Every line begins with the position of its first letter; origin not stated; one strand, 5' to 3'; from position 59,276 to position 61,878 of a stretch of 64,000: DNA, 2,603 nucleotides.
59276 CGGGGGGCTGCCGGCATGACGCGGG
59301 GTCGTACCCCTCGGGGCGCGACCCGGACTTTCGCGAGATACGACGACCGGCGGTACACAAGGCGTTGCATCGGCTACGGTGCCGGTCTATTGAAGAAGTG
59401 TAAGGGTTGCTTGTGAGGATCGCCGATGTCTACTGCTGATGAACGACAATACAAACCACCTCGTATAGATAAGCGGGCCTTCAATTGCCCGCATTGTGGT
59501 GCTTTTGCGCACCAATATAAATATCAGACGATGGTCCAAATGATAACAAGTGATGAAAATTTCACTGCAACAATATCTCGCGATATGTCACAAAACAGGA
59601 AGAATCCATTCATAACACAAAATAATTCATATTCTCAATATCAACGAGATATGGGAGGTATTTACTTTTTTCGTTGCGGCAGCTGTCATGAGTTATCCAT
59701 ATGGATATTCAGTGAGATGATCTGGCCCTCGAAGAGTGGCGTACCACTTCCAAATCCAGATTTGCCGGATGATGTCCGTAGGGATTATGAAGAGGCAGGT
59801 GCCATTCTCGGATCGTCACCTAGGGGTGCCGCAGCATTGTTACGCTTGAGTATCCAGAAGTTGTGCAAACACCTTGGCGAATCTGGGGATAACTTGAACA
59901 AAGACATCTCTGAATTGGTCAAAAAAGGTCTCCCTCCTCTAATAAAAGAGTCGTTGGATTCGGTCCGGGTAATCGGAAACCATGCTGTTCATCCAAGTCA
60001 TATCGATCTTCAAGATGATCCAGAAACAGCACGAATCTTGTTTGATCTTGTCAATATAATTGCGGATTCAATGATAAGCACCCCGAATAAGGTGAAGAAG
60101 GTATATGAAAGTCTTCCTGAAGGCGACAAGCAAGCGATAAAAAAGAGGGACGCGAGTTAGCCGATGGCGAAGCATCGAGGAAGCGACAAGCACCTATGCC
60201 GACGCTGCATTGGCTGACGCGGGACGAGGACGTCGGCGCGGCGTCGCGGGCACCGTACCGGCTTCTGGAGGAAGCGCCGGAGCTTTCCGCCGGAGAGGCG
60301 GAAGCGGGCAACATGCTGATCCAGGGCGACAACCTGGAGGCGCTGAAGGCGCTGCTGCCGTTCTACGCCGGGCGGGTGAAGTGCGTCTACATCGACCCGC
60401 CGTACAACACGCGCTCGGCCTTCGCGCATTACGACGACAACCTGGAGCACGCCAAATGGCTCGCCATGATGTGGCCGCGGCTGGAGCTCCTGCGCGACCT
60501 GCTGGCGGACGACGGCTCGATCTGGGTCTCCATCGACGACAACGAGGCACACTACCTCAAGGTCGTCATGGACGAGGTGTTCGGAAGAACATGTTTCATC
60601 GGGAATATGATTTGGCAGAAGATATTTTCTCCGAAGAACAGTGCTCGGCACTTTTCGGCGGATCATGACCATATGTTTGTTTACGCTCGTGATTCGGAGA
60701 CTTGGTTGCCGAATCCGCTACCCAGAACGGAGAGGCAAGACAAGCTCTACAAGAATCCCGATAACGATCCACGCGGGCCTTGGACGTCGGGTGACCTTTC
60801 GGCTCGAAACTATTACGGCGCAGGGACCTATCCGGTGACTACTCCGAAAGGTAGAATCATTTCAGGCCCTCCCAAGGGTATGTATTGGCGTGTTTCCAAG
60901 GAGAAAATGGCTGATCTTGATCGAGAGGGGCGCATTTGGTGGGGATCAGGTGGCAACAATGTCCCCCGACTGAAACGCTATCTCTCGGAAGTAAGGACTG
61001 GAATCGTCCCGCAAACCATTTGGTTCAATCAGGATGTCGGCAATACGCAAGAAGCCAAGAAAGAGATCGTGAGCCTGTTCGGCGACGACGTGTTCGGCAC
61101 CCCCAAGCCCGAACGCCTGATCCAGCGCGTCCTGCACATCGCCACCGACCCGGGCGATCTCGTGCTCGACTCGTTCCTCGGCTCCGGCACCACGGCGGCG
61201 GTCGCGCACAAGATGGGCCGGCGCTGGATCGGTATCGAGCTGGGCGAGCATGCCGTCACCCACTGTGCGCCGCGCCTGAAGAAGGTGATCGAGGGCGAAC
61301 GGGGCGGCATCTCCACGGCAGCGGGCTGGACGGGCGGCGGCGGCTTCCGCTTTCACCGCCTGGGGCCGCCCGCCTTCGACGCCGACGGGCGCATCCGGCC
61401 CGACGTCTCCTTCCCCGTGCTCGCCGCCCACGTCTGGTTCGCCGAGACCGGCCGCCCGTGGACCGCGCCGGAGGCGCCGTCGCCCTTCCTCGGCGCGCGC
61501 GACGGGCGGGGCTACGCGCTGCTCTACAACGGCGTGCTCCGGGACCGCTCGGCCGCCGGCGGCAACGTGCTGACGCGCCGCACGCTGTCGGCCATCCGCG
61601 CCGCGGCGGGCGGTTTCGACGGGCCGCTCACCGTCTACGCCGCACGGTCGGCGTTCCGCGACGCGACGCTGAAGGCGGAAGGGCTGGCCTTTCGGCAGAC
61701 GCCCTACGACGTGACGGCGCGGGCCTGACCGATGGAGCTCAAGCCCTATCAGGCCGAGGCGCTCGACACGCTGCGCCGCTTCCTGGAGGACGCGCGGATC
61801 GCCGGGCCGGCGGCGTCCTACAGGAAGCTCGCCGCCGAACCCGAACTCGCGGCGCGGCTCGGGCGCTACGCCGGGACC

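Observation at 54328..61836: Two type III mod alleles with identical ends and different target-recognition cores; only the distal one keeps res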

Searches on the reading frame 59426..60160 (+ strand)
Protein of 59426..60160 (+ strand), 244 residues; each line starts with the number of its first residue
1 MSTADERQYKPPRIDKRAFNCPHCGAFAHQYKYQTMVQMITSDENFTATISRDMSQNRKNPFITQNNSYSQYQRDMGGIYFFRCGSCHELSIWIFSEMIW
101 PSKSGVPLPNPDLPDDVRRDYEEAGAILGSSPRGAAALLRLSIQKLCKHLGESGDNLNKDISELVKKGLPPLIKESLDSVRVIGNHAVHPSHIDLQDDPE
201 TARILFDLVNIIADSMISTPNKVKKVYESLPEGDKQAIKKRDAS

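Call 13: search_protein_families(library=pfam, proteins=[window:59426-60160:+], max_evalue=0.01)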
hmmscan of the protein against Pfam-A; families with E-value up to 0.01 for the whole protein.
window:59426-60160:+ (244 aa): 1 family
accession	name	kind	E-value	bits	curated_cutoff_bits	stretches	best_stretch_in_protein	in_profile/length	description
PF13643.11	DUF4145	-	3.5e-16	59.5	23.1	1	123-198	2-80/88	Domain of unknown function (DUF4145)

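Call 14: search_protein_families(library=padloc, proteins=[window:59426-60160:+], max_evalue=0.01)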
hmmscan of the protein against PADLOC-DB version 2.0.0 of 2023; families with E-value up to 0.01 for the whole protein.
window:59426-60160:+ (244 aa): 1 family
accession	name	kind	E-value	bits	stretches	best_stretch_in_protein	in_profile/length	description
PDLC04109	PD-T7-4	-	1.1e-78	261.6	1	8-243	3-208/211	-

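Call 57: search_protein_families(library=ncbifam, proteins=[window:59426-60160:+], max_evalue=0.001)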
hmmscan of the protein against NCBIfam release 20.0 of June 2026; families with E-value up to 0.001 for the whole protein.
window:59426-60160:+ (244 aa): 0 families

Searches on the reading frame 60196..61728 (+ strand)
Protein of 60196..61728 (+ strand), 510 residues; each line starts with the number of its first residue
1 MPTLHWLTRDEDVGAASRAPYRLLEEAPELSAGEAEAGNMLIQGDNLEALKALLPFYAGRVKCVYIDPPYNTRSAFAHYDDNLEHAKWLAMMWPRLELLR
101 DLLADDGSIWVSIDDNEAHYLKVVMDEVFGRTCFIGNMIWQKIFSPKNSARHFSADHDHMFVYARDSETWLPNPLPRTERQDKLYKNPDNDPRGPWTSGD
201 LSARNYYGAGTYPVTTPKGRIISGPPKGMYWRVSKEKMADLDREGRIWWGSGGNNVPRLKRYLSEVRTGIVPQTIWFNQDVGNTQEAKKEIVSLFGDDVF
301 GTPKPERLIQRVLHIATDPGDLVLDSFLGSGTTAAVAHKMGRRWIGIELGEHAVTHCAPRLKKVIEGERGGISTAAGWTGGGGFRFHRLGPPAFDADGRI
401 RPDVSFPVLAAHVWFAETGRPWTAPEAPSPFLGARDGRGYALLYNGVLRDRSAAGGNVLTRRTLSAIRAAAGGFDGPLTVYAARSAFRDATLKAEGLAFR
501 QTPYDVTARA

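Call 13: search_protein_families(library=pfam, proteins=[window:60196-61728:+], max_evalue=0.01)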
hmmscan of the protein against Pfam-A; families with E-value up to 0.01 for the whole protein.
window:60196-61728:+ (510 aa): 1 family
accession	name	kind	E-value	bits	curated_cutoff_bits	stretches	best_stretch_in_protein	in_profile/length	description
PF01555.25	N6_N4_Mtase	-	3.2e-48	165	26.7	1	61-355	1-217/221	DNA methylase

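Call 14: search_protein_families(library=padloc, proteins=[window:60196-61728:+], max_evalue=0.01)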
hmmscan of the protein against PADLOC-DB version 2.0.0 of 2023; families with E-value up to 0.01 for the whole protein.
window:60196-61728:+ (510 aa): 69 families (the best 25 are shown)
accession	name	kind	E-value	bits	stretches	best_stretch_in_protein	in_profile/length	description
PDLC03644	MTase_III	-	5.5e-193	640.6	1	1-508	1-541/542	Type III methyltransferase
PDLC03636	MTase_III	-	1.8e-131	437.8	1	4-397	9-442/575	Type III methyltransferase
PDLC03637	MTase_III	-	3.1e-88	294.7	1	38-336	121-434/513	Type III methyltransferase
PDLC03634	MTase_III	-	1.9e-87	292.6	2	85-336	170-426/621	Type III methyltransferase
PDLC03635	MTase_III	-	1.6e-73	246.6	2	35-171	215-355/708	Type III methyltransferase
PDLC03640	MTase_III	-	5.1e-71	237.9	2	35-167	40-200/654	Type III methyltransferase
PDLC03638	MTase_III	-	7.9e-69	230.8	1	34-374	376-690/816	Type III methyltransferase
PDLC03641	MTase_III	-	3.3e-64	215.6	2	84-337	180-428/657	Type III methyltransferase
PDLC03354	MTase_II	-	2e-52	176.7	1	39-363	61-384/425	Type II methyltransferase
PDLC03642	MTase_III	-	1.2e-40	137.7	1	23-337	67-379/528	Type III methyltransferase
PDLC03300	MTase_II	-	5.1e-38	128.8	3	75-169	75-166/302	Type II methyltransferase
PDLC03639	MTase_III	-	8.3e-38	128.1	2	30-207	79-258/639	Type III methyltransferase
PDLC03643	MTase_III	-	2.7e-33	113.8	1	92-336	1-247/465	Type III methyltransferase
PDLC03633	MTase_III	-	3.9e-30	103.1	3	299-364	291-356/616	Type III methyltransferase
PDLC03339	MTase_II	-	4.2e-28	96.2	2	301-368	211-278/399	Type II methyltransferase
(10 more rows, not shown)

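Call 24: find_encoding_contigs(protein=window:60196-61728:+, flank=10000, max_places=10)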
Protein window:60196-61728:+ (510 aa): no gene with exactly this product is on record in the collection.

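Call 56: search_solved_structures(query=window:60196-61728:+, max_evalue=1e-10, show_alignments=2)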
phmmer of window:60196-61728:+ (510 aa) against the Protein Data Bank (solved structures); distinct sequences matched with E-value up to 1e-10: 5.
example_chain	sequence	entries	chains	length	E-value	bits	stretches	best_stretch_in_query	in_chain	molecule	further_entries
6k0w_B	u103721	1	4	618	7.5e-52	179.7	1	81-337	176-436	Adenine specific DNA methyltransferase (Mod)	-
4zcf_A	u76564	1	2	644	1.4e-32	116.1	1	83-171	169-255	Restriction endonuclease EcoP15I, modification subunit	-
7dsu_A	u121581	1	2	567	4.7e-20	74.7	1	36-175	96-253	Mbo45V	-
1g60_A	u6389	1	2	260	2.3e-16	62.6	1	301-354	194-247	Adenine-specific Methyltransferase MboIIA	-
6pbd_A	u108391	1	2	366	1.6e-14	56.5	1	292-365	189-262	Modification methylase CcrMI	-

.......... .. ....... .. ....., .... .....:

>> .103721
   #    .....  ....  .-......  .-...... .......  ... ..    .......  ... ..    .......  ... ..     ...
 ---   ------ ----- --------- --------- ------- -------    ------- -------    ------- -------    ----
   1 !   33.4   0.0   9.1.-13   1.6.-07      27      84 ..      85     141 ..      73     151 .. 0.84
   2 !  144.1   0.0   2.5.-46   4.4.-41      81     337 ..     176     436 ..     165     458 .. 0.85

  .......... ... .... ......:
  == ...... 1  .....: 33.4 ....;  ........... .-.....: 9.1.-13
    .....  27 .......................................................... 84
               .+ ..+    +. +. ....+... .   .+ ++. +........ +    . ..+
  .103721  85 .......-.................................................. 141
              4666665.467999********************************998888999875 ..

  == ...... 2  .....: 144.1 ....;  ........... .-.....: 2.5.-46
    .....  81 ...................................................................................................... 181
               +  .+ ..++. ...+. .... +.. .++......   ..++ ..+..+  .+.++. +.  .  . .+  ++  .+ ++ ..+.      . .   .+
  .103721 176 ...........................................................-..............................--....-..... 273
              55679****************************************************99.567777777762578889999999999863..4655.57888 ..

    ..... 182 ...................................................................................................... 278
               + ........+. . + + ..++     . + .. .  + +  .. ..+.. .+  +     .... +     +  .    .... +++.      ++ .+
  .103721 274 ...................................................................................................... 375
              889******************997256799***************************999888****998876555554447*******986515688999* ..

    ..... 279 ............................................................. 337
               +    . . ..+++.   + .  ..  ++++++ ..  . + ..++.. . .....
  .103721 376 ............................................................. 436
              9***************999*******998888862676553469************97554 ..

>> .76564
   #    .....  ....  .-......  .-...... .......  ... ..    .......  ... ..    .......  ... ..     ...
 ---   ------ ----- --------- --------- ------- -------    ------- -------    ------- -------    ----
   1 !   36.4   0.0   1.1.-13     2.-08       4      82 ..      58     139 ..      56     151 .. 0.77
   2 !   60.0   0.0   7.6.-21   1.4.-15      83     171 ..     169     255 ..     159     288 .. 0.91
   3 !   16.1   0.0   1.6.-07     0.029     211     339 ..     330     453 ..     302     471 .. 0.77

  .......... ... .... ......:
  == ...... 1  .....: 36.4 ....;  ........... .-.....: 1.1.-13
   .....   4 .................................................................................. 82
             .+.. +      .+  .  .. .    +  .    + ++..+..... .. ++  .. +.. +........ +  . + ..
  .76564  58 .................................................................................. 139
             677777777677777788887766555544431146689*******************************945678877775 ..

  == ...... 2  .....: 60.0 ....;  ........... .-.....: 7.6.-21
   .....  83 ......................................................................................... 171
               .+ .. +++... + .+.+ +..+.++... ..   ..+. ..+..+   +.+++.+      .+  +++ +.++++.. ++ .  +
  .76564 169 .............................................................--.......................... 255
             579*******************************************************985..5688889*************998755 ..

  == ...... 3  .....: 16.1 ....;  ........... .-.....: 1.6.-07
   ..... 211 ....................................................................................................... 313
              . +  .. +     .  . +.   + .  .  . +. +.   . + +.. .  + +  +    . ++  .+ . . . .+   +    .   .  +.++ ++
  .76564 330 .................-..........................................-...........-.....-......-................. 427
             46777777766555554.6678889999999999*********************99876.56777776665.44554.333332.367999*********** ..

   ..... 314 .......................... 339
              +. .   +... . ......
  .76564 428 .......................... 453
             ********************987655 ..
